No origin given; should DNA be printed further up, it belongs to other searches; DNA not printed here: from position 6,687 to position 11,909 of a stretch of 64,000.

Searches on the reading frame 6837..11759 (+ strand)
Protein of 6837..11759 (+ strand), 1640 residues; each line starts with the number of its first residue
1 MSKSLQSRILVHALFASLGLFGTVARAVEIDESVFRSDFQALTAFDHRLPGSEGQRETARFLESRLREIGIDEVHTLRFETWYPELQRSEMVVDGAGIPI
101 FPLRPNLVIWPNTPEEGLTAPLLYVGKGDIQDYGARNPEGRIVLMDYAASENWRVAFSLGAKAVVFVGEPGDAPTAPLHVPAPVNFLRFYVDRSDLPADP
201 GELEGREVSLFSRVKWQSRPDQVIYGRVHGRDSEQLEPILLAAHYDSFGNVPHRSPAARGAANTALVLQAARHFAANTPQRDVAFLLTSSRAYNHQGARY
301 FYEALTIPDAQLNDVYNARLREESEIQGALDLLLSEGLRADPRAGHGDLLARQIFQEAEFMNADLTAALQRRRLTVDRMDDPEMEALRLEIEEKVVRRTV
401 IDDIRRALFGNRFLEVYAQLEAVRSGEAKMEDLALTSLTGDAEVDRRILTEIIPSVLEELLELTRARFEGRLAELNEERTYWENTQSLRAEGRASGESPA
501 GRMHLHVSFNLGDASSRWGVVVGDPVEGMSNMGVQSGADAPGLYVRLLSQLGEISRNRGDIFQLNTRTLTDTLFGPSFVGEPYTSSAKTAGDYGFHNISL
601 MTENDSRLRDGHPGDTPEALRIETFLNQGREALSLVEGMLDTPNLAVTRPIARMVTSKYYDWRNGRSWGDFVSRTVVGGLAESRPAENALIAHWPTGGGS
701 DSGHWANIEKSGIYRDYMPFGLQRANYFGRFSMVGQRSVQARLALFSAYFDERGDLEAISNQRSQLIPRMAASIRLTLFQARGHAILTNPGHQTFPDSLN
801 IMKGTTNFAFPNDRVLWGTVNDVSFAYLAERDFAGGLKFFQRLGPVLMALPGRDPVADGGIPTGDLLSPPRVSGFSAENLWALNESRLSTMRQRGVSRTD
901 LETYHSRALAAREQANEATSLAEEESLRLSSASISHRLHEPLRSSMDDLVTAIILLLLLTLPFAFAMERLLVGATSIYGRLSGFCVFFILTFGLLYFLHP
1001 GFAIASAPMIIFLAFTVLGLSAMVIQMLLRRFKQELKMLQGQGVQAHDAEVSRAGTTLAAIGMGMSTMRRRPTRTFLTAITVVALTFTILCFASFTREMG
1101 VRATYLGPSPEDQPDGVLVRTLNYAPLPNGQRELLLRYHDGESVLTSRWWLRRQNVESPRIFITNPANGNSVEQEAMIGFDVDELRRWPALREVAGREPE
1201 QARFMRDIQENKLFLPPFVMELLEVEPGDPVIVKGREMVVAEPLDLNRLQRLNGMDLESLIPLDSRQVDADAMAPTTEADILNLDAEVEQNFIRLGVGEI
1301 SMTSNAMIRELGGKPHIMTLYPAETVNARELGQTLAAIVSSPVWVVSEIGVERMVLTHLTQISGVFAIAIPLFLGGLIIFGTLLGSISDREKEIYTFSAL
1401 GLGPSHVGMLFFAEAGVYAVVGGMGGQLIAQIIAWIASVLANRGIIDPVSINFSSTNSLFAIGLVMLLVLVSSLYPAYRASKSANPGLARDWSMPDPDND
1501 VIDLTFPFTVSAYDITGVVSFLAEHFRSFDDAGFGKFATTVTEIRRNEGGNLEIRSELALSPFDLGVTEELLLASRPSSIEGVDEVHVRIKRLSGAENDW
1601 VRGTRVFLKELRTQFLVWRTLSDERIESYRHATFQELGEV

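Call 6: search_protein_families(library=pfam, proteins=[window:6837-11759:+], max_evalue=0.01)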
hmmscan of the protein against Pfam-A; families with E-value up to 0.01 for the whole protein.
window:6837-11759:+ (1640 aa): 2 families
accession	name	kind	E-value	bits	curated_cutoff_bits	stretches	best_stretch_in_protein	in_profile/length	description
PF02687.27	FtsX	-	2.1e-10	41.2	25.5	1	1366-1482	2-117/120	FtsX-like permease C-terminal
PF04389.22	Peptidase_M28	-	6.2e-06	26.5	21.3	1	227-303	5-78/193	Peptidase family M28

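Call 36: search_solved_structures(query=window:6837-11756:+, max_evalue=1, show_alignments=2)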
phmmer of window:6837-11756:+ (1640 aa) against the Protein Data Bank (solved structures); distinct sequences matched with E-value up to 1: 14.
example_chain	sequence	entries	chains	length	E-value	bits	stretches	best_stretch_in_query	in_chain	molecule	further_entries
6hc6_A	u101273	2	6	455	3.5e-06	27.8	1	40-311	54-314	Aminopeptidase YwaD | Aminopeptidase Y (Arg Lys Leu preference)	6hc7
5xu1_M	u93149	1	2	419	7.1e-06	26.7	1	1361-1482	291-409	ABC transporter permeae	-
5lil_A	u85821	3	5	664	0.00048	20.7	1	1369-1485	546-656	Macrolide export ATP-binding/permease protein MacB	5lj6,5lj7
7arh_E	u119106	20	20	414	0.0036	17.8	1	1281-1482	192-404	Lipoprotein-releasing system transmembrane protein LolE | Lipoprotein transporter subunit LolE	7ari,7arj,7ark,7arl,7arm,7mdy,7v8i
7mdx_B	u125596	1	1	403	0.0044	17.5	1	1281-1482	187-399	Lipoprotein-releasing system transmembrane protein LolE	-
7tm3_7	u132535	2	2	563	0.026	14.9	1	224-303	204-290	Nicalin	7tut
6w6l_5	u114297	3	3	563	0.026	14.9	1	224-303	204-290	Nicalin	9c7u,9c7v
9w37_A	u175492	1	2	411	0.036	14.4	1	1371-1483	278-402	LolF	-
9w35_A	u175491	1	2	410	0.038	14.4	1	1371-1483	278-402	LolF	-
9w2w_A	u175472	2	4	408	0.051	13.9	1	1371-1483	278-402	LolF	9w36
9o9x_C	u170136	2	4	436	0.07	13.5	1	1361-1482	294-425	ABC transporter permease YtrF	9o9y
5gko_A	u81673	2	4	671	0.081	13.3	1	1364-1482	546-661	Macrolide export ATP-binding/permease protein MacB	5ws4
2ek8_A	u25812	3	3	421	0.17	12.2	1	48-272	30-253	Aminopeptidase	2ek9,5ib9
5nik_J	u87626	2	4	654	0.18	12.1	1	1360-1437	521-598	Macrolide export ATP-binding/permease protein MacB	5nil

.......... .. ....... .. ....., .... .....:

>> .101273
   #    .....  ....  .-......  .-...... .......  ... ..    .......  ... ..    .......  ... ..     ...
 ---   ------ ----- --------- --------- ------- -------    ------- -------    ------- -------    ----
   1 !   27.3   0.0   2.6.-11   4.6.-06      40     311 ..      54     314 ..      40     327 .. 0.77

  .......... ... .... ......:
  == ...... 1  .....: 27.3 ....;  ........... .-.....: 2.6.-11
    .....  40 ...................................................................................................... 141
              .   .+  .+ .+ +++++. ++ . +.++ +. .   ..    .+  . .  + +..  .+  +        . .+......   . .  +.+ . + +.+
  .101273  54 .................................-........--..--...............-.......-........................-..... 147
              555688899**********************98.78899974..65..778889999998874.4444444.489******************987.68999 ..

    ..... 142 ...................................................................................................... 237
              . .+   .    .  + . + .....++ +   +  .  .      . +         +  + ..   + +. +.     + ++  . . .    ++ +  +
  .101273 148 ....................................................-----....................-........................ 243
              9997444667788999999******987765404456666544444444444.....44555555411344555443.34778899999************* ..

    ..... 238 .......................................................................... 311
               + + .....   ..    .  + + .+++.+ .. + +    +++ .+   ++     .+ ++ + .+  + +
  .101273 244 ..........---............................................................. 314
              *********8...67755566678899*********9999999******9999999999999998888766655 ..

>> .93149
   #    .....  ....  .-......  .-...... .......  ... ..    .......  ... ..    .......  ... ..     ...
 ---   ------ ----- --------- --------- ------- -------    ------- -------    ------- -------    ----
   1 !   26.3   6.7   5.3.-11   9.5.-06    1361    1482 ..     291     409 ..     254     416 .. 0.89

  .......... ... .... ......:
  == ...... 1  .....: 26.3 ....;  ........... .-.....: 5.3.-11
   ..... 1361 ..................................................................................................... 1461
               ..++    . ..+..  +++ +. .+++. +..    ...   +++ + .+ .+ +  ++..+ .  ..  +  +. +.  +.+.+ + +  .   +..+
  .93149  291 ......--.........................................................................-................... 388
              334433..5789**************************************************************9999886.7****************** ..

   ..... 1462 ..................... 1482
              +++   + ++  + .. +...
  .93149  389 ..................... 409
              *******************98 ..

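Call 82: search_protein_families(library=padloc, proteins=[window:6837-11759:+], max_evalue=0.01)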
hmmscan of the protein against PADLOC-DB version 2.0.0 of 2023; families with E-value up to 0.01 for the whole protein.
window:6837-11759:+ (1640 aa): 2 families
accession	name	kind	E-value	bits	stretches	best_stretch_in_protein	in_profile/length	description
PDLC01991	CARF_m8--CARF_LolE_TM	-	1e-42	144.3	1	903-1528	26-597/810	-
PDLC01990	CARF_m8--CARF_Beta-galactosidase_LolE_TM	-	1e-18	64.1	1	1302-1494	1350-1539/1791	-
